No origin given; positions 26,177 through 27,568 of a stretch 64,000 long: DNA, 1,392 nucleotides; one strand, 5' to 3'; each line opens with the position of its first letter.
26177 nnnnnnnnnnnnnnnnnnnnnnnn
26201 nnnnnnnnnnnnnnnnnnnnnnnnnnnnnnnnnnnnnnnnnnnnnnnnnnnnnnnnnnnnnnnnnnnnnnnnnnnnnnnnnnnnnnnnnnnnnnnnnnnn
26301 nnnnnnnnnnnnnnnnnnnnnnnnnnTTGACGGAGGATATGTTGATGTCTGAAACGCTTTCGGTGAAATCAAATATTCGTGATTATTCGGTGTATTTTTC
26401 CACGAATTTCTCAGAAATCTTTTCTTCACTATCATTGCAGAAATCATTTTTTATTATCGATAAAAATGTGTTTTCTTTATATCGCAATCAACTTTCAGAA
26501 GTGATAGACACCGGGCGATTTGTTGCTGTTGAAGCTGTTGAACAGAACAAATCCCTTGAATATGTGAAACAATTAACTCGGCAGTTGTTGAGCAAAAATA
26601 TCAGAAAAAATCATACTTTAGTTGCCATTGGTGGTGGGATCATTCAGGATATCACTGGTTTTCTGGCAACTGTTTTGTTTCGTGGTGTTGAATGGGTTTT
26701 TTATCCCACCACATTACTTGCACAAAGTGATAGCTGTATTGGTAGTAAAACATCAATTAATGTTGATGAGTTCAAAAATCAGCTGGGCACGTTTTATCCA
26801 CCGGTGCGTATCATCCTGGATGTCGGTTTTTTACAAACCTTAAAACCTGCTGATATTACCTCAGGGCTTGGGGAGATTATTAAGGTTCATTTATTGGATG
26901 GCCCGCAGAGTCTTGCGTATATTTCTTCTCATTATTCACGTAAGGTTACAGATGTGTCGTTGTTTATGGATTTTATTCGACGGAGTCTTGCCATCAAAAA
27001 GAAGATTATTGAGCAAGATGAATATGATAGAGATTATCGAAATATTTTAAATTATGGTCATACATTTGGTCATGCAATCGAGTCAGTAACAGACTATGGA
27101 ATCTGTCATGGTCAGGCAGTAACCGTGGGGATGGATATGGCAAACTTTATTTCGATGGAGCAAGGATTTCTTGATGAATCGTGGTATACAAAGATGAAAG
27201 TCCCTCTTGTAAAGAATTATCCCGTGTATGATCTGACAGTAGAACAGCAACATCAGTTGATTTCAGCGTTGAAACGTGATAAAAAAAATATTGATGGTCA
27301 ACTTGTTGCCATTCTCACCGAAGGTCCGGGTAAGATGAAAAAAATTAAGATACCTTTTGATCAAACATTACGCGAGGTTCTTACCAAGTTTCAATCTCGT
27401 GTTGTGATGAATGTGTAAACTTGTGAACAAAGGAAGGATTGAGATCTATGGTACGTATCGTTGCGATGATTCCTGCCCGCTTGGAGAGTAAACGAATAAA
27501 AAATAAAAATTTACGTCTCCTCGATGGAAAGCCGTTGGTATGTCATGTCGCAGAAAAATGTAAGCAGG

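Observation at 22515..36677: Unusual CMP/CDP-sugar module: DHQS-like cyclase, class-III aminotransferase, cupin-fused cytidylyltransferase, B12-radical-SAM enzyme and zinc-ribbon C-methyltransferase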

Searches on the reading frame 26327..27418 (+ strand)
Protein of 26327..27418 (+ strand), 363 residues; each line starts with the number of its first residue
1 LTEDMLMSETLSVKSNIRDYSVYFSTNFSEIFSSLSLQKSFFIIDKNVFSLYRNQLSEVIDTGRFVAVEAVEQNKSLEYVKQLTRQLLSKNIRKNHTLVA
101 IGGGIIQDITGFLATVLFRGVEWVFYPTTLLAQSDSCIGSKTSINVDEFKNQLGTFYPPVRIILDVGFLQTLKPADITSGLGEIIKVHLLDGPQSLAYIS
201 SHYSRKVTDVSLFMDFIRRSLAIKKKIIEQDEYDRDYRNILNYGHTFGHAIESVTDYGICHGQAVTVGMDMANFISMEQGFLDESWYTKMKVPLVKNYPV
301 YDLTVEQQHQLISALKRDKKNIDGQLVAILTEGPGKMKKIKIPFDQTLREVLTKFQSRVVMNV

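Call 3: search_protein_families(library=pfam, proteins=[window:26327-27418:+])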
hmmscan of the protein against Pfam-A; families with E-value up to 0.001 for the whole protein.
window:26327-27418:+ (363 aa): 3 families
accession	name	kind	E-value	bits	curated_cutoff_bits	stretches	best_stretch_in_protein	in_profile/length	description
PF01761.26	DHQ_synthase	-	2.1e-34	118.1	24.2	1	66-177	2-113/115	3-dehydroquinate synthase N-terminal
PF24621.2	DHQS_C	-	7.1e-32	110.8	27.6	1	180-321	1-144/144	3-dehydroquinate synthase C-terminal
PF13685.12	Fe-ADH_2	-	1e-05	26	28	1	29-170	11-146/149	Iron-containing alcohol dehydrogenase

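Call 5: search_protein_families(library=ncbifam, proteins=[window:26327-27418:+], max_evalue=0.00001)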
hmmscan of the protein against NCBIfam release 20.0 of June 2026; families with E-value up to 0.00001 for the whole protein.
window:26327-27418:+ (363 aa): 6 families
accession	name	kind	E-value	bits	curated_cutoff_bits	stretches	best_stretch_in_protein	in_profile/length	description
TIGR04425.1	P_lya_rel_AroB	hypoth_equivalog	4.3e-136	453.5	400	1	13-357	1-346/348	AroB-related putative sugar phosphate phospholyase (cyclizing)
TIGR01357.1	aroB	equivalog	3.3e-83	279.7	305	1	30-348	12-340/344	3-dehydroquinate synthase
NF004852.0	PRK06203.1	equivalog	2.9e-48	164.7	333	1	63-341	89-377/407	3-dehydroquinate synthase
NF010556.0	PRK13951.1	equivalog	5.5e-43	147.5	560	1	71-342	214-482/492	bifunctional shikimate kinase AroK/3-dehydroquinate synthase AroB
NF010627.0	PRK14021.1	equivalog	6.7e-38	130.4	565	1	67-354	242-539/542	bifunctional shikimate kinase/3-dehydroquinate synthase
NF002022.0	PRK00843.1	equivalog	1.2e-09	37.7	413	1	27-185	23-173/350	NAD(P)-dependent glycerol-1-phosphate dehydrogenase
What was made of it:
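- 26339..27418 (+): TIGR04425-family DHQS-type enzyme (ORF from 26327). It is the core of the cassette. TIGR04425 scores 453.5 bits (cut-off 400); AroB TIGR01357 scores 279.7 (cut-off 305) (call 5).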

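Call 9: find_homologous_proteins(query=window:26327-27418:+, max_evalue=1e-20)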
Query window:26327-27418:+ (363 aa): 7236 proteins with E <= 1e-20 among 8000 candidates; the best 120 are listed.
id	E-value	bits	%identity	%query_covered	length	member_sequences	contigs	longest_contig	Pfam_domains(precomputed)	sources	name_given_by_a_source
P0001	2.1e-233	792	100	99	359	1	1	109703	PF13685.13,PF24621.3,PF01761.27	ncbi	-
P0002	2.8e-145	502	64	97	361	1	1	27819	PF24621.3,PF01761.27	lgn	-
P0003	1.5e-138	480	62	97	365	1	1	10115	PF13685.13,PF24621.3,PF01761.27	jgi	jgi:3-dehydroquinate synthase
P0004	2.1e-138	479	60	97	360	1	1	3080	PF24621.3,PF01761.27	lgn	-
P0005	2.8e-136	472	60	98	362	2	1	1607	PF13685.13,PF24621.3,PF01761.27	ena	-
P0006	4.4e-136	472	61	96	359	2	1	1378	PF13685.13,PF24621.3,PF01761.27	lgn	-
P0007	4.6e-136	472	60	97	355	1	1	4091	PF24621.3,PF01761.27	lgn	-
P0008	6.4e-135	468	59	97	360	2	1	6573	PF13685.13,PF24621.3,PF01761.27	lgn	-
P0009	3.6e-134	465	59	96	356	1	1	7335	PF24621.3,PF01761.27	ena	-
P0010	6.3e-134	465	61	95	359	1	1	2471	PF24621.3,PF01761.27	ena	-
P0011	1.7e-133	463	60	96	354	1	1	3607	PF13685.13,PF24621.3,PF01761.27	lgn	-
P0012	3.6e-133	462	59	96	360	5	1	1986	PF24621.3,PF01761.27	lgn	-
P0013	1.4e-132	460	59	98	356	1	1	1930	PF24621.3,PF01761.27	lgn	-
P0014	3.5e-132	459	59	96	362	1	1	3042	PF13685.13,PF24621.3,PF01761.27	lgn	-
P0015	6.3e-132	458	61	96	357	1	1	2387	PF24621.3,PF01761.27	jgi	-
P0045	4.1e-125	436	57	96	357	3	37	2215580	PF24621.3,PF01761.27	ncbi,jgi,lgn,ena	ncbi:MAG: AroB-related putative sugar phosphate phospholyase (cyclizing) [Nitrososphaeria archaeon]|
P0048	5.1e-123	429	54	96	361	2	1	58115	PF13685.13,PF24621.3,PF01761.27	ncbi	ncbi:MAG: AroB-related putative sugar phosphate phospholyase (cyclizing) [Promethearchaeota archaeon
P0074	2.4e-111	390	51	98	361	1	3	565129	PF24621.3,PF01761.27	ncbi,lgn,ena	-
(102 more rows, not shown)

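Call 11: find_encoding_contigs(protein=P0001, flank=10000, max_places=2)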
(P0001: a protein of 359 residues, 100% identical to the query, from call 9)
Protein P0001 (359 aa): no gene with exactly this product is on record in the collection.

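Call 12: find_encoding_contigs(protein=P0045, flank=10000, max_places=3)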
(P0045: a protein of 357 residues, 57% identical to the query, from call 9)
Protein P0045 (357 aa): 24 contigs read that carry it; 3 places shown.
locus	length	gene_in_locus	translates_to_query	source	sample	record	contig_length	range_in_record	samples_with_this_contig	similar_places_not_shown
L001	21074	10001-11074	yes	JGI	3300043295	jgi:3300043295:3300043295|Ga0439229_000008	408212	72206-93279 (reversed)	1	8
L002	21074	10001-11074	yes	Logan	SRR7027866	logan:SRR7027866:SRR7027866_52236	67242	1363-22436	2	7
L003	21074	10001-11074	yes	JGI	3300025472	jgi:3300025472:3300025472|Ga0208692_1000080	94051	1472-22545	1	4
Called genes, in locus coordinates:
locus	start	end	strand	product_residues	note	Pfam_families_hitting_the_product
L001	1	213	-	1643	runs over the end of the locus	PF01108:Tissue_fac (faint), PF16655:PhoD_N (faint), PF16656:Pur_ac_phosph_N (faint), PF25059:FN3_DSCAM-DSCAML_C (faint), PF25788:Ig_Rha78A_N (faint), PF00041:fn3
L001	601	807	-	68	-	PF12728:HTH_17, PF00376:MerR, PF13411:MerR_1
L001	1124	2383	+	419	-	PF03721:UDPG_MGDP_dh_N, PF00984:UDPG_MGDP_dh, PF03720:UDPG_MGDP_dh_C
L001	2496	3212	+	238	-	PF00535:Glycos_transf_2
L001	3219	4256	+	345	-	PF13641:Glyco_tranf_2_3, PF00535:Glycos_transf_2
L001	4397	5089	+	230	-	PF02348:CTP_transf_3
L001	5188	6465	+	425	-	-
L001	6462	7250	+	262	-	PF03328:HpcH_HpaI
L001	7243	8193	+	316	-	PF00389:2-Hacid_dh, PF02826:2-Hacid_dh_C, PF00670:AdoHcyase_NAD (weak)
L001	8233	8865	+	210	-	PF13580:SIS_2, PF01380:SIS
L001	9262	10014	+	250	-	PF00106:adh_short, PF08659:KR, PF23441:SDR (weak), PF13561:adh_short_C2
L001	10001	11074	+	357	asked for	PF01761:DHQ_synthase, PF24621:DHQS_C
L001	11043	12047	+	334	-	PF01408:GFO_IDH_MocA, PF02894:GFO_IDH_MocA_C, PF22725:GFO_IDH_MocA_C3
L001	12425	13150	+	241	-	PF00535:Glycos_transf_2, PF10111:Glyco_tranf_2_2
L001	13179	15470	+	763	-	PF09971:DUF2206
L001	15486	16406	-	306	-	PF00535:Glycos_transf_2, PF13641:Glyco_tranf_2_3, PF13632:Glyco_trans_2_3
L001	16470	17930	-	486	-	-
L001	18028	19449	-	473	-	PF00657:Lipase_GDSL (weak), PF13472:Lipase_GDSL_2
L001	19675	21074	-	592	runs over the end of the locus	PF02543:Carbam_trans_N, PF16861:Carbam_trans_C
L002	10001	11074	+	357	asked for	PF01761:DHQ_synthase, PF24621:DHQS_C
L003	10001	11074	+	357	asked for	PF01761:DHQ_synthase, PF24621:DHQS_C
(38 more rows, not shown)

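Call 14: find_encoding_contigs(protein=P0002, flank=10000, max_places=1)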
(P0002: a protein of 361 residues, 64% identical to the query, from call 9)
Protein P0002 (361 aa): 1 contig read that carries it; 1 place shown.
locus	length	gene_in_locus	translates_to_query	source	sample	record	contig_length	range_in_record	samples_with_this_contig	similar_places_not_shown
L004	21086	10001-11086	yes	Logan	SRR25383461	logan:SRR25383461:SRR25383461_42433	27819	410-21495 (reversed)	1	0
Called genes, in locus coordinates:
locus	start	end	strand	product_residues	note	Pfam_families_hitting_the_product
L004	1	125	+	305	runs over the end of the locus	PF00685:Sulfotransfer_1, PF13469:Sulfotransfer_3 (faint)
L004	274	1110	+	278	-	PF00682:HMGL-like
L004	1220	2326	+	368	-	PF27859:LIC12162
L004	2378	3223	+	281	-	PF13489:Methyltransf_23, PF07021:MetW, PF13847:Methyltransf_31, PF08241:Methyltransf_11, PF08242:Methyltransf_12 (weak), PF13649:Methyltransf_25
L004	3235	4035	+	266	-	PF03328:HpcH_HpaI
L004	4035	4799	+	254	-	PF02348:CTP_transf_3, PF12804:NTP_transf_3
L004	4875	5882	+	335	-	PF05050:Methyltransf_21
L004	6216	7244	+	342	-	PF01408:GFO_IDH_MocA, PF22725:GFO_IDH_MocA_C3, PF02894:GFO_IDH_MocA_C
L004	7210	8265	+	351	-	PF13489:Methyltransf_23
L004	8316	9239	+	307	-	PF00389:2-Hacid_dh, PF02826:2-Hacid_dh_C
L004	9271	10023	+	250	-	PF00106:adh_short, PF08659:KR, PF23441:SDR (weak), PF13561:adh_short_C2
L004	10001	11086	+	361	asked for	PF01761:DHQ_synthase, PF24621:DHQS_C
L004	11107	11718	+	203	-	PF13580:SIS_2, PF01380:SIS (weak)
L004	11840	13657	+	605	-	-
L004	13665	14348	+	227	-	PF04199:Cyclase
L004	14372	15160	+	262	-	PF00483:NTP_transferase, PF12804:NTP_transf_3 (weak)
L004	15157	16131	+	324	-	PF01073:3Beta_HSD, PF01370:Epimerase, PF02719:Polysacc_synt_2, PF04321:RmlD_sub_bind, PF05368:NmrA (weak), PF16363:GDP_Man_Dehyd, PF07993:NAD_binding_4 (faint), PF13460:NAD_binding_10 (weak)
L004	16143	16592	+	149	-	PF00908:dTDP_sugar_isom, PF05523:FdtA (weak), PF14667:Polysacc_synt_C (weak)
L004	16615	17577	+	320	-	PF01073:3Beta_HSD, PF01370:Epimerase, PF02719:Polysacc_synt_2, PF04321:RmlD_sub_bind, PF13460:NAD_binding_10, PF16363:GDP_Man_Dehyd, PF07993:NAD_binding_4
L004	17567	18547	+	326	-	PF13641:Glyco_tranf_2_3, PF00535:Glycos_transf_2, PF10111:Glyco_tranf_2_2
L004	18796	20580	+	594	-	PF00664:ABC_membrane, PF00005:ABC_tran, PF02463:SMC_N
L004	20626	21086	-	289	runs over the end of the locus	?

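Call 15: find_encoding_contigs(protein=P0048, flank=10000, max_places=1)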
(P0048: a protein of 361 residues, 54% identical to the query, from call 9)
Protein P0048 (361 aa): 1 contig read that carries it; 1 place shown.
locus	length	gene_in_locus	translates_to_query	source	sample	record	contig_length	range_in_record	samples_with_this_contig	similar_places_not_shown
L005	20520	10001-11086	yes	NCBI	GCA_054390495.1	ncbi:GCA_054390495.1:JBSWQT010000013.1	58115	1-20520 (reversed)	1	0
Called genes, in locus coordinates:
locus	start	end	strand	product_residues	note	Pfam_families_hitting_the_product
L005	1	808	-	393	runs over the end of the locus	PF10633:NPCBM_assoc (weak)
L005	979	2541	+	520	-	PF01943:Polysacc_synt, PF13440:Polysacc_synt_3, PF03023:MurJ, PF01554:MatE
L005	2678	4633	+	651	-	PF05159:Capsule_synth (weak)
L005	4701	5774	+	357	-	PF01408:GFO_IDH_MocA, PF22725:GFO_IDH_MocA_C3, PF02894:GFO_IDH_MocA_C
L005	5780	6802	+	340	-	PF13489:Methyltransf_23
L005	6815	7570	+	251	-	PF02348:CTP_transf_3, PF12804:NTP_transf_3 (weak)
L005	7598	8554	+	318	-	PF00389:2-Hacid_dh, PF02826:2-Hacid_dh_C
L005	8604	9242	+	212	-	PF13580:SIS_2, PF01380:SIS (weak)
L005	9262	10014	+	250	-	PF00106:adh_short, PF08659:KR, PF23441:SDR, PF13561:adh_short_C2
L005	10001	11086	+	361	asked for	PF13685:Fe-ADH_2, PF01761:DHQ_synthase, PF24621:DHQS_C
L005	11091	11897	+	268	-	PF03328:HpcH_HpaI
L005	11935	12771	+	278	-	-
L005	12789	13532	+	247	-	PF05050:Methyltransf_21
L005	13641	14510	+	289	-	PF00459:Inositol_P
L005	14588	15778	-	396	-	PF13847:Methyltransf_31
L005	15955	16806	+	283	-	PF05401:NodS, PF05175:MTS, PF13489:Methyltransf_23, PF01209:Ubie_methyltran, PF03848:TehB, PF06325:PrmA, PF13847:Methyltransf_31, PF08241:Methyltransf_11, +7 more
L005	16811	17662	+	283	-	PF01522:Polysacc_deac_1 (weak)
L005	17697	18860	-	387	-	-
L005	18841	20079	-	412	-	PF13439:Glyco_transf_4, PF13579:Glyco_trans_4_4, PF00534:Glycos_transf_1, PF13692:Glyco_trans_1_4, PF13524:Glyco_trans_1_2 (weak)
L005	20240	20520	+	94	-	PF02540:NAD_synthase (faint), PF00733:Asn_synthase, PF24167:DUF7411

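Call 16: find_encoding_contigs(protein=P0074, flank=10000, max_places=1)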
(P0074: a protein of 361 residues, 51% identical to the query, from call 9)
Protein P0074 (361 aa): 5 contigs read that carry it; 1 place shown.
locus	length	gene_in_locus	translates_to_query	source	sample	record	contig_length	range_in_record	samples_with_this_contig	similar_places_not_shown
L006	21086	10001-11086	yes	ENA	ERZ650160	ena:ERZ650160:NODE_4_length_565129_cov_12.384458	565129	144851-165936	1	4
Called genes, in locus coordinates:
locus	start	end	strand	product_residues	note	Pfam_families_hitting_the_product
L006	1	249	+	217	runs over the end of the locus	PF00117:GATase, PF01174:SNO (faint), PF07685:GATase_3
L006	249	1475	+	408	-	-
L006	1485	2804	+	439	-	-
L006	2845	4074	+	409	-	-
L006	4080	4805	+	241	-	PF03328:HpcH_HpaI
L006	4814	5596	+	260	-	PF02348:CTP_transf_3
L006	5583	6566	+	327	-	PF13489:Methyltransf_23, PF13847:Methyltransf_31 (weak), PF08241:Methyltransf_11, PF08242:Methyltransf_12, PF13649:Methyltransf_25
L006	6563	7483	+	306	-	PF00389:2-Hacid_dh, PF02826:2-Hacid_dh_C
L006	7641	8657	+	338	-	PF01408:GFO_IDH_MocA, PF02894:GFO_IDH_MocA_C, PF22725:GFO_IDH_MocA_C3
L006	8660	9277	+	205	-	PF13580:SIS_2, PF01380:SIS (weak)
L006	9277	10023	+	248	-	PF00106:adh_short, PF08659:KR, PF23441:SDR, PF01370:Epimerase (weak), PF13561:adh_short_C2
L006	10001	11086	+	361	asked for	PF01761:DHQ_synthase, PF24621:DHQS_C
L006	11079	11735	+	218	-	PF04199:Cyclase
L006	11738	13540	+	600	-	PF00005:ABC_tran, PF02463:SMC_N (weak)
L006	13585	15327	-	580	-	PF18962:Por_Secre_tail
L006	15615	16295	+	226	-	PF13489:Methyltransf_23 (weak), PF13847:Methyltransf_31, PF08241:Methyltransf_11, PF13649:Methyltransf_25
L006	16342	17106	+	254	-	PF05050:Methyltransf_21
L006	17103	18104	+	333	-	-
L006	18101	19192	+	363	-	PF02350:Epimerase_2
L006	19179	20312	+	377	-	PF26337:Gtf3_C (weak)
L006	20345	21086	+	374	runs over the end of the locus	PF00534:Glycos_transf_1, PF13692:Glyco_trans_1_4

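Call 19: search_solved_structures(query=window:26327-27418:+, max_evalue=1e-10)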
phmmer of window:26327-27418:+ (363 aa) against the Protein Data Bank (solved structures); distinct sequences matched with E-value up to 1e-10: 16.
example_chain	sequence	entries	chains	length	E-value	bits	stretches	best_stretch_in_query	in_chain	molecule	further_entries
3clh_A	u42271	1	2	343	2.5e-47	165.1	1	37-354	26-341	3-dehydroquinate synthase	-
5eks_A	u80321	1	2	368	6.3e-45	157.2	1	37-337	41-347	3-dehydroquinate synthase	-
6lk2_A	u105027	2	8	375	5e-44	154.2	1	37-332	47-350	3-dehydroquinate synthase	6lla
5hvn_A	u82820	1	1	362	3.2e-43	151.6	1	26-338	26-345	3-dehydroquinate synthase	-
3okf_A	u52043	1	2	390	1.9e-42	149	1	31-338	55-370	3-dehydroquinate synthase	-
1xag_A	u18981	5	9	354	2.3e-41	145.5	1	37-322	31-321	3-dehydroquinate synthase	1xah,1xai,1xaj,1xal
3zok_A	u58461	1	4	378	4.2e-40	141.3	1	71-334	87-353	3-DEHYDROQUINATE SYNTHASE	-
3qbd_A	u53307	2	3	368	4.4e-40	141.2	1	62-338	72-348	3-dehydroquinate synthase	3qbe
1ujn_A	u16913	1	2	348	8.2e-37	130.5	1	52-353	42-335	dehydroquinate synthase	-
6c5c_A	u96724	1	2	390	1.8e-33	119.5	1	68-286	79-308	3-dehydroquinate synthase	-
6hqv_A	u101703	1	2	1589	2.2e-33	119.2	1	18-341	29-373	Pentafunctional AROM polypeptide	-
1dqs_A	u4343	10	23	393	1.9e-32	116.1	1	29-282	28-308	PROTEIN (3-DEHYDROQUINATE SYNTHASE) | 3-DEHYDROQUINATE SYNTHASE | Pentafunctional AROM polypeptide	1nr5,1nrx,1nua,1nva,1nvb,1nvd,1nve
2d2x_A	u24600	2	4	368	2.8e-32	115.6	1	69-338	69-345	2-deoxy-scyllo-inosose synthase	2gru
7u5s_A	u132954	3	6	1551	3.7e-32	115.2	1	68-284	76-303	Pentafunctional AROM polypeptide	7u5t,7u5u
4p53_A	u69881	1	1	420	1.4e-29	106.8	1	38-288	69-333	Cyclase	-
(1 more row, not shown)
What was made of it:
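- The closest solved structures are genuine DHQSs, 2.5e-47 (call 19).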

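Call 24: find_related_loci(query=A1, collection=genome_contigs, flank=10000)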
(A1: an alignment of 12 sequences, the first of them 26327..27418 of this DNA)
Query A1 (363 aa) in genome_contigs; peptide patterns used: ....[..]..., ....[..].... (x = any residue, [..] = any of these).
600 stretches matched a pattern (row limit reached: there are more); 597 encode a relative of the query (tblastn E <= 1e-3); the best 80 are kept; 80 distinct loci.
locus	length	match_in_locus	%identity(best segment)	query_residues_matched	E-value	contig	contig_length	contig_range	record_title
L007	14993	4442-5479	57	11-357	3e-131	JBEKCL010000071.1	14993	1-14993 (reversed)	MAG: Dehalococcoidia bacterium isolate SPRUCE 159 SPRUCE_159_71, whole genome shotgun sequence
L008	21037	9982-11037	45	7-358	2e-103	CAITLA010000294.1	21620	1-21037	MAG: uncultured Syntrophaceae bacterium isolate AM-sed-core3-D1_bin-194 genome assembly, contig: bin-194:294/313, whole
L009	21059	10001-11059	47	4-355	5e-101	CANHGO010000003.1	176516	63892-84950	MAG: Cytophagaceae bacterium isolate RE-26jul17-103 genome assembly, contig: RE-26jul17-C50, whole genome shotgun sequen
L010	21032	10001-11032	47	11-355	1e-99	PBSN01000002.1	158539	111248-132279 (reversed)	MAG: Nitrospiraceae bacterium isolate NP85 75706, whole genome shotgun sequence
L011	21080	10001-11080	45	1-359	1e-96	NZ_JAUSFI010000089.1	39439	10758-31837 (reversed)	MAG: Undibacterium sp. isolate E14_maxbin.296 E14_k141_1485106, whole genome shotgun sequence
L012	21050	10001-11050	44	2-350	7e-97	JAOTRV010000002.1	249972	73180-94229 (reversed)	MAG: Sulfuritalea sp. isolate MAG2 5109_A_contig_30, whole genome shotgun sequence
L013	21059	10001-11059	44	3-355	2e-95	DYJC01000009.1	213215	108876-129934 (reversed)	MAG TPA_asm: Desulfosudis oleivorans isolate FI88_44_71 Afr_mines_FI88_47_length_213215_cov_32_581230, whole genome shot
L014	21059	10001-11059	43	9-360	1e-94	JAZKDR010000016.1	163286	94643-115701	MAG: Pseudomonadota bacterium isolate DC_HB_01_SPN181219-bin059 DCHB01SPN_B059_0_000000000016, whole genome shotgun sequ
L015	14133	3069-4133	41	3-357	6e-95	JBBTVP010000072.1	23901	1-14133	MAG: Patescibacteria group bacterium isolate H51-bin047_1 H51_bin047_1_000000000072, whole genome shotgun sequence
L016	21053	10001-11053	44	6-355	3e-94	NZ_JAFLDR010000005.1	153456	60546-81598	MAG: Sulfuritalea sp. isolate UWPOB_SULF1 gnl_X_HMEKCNED_5, whole genome shotgun sequence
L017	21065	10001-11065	42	2-355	3e-94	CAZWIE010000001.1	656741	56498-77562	MAG TPA_asm: uncultured Bifidobacterium sp. isolate SRP292972_co1_70 genome assembly, contig: NODE_14_length_656741_cov_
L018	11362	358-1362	46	3-337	2e-93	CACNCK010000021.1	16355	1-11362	MAG: uncultured SAR86 cluster bacterium isolate AG-920-D21 genome assembly, contig: AG-920-D21_NODE_21, whole genome sho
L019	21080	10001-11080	42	1-359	7e-93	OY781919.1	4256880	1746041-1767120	MAG: Geopsychrobacteraceae bacterium isolate 4e1a5015-ed3f-4373-8408-0037d4527bea genome assembly, chromosome: 1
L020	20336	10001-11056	42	3-355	4e-93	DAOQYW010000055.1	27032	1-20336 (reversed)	MAG TPA_asm: Bacteroidales bacterium isolate AMR_MDS_1000 NODE_2082_length_27032_cov_6.785150, whole genome shotgun sequ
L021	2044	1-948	46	47-362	2e-97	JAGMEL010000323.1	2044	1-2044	MAG: candidate division WOR-3 bacterium isolate RS_18_8 ZL530.bin.8.fa_323, whole genome shotgun sequence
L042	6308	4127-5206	40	3-362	5e-85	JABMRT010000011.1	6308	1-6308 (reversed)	MAG: candidate division KSB1 bacterium isolate bin.322 k141_242077, whole genome shotgun sequence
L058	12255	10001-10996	41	11-342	2e-79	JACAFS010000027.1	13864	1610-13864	MAG: Thaumarchaeota archaeon isolate ASW8_bin1 ASW8bin1_27, whole genome shotgun sequence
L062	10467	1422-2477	39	3-355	1e-76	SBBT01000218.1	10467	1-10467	MAG: Candidatus Troglogloeales bacterium isolate Bin_6_1_1 Hy_contig16085, whole genome shotgun sequence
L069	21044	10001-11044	36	3-355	1e-73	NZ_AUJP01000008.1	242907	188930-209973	Butyrivibrio sp. MB2005 G610DRAFT_scaffold00006.6_C, whole genome shotgun sequence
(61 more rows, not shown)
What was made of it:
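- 26339..27418 (+): At least 597 related loci exist in species genomes (call 24).
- Distribution: at least 597 loci in species genomes spanning very many phyla (call 24).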
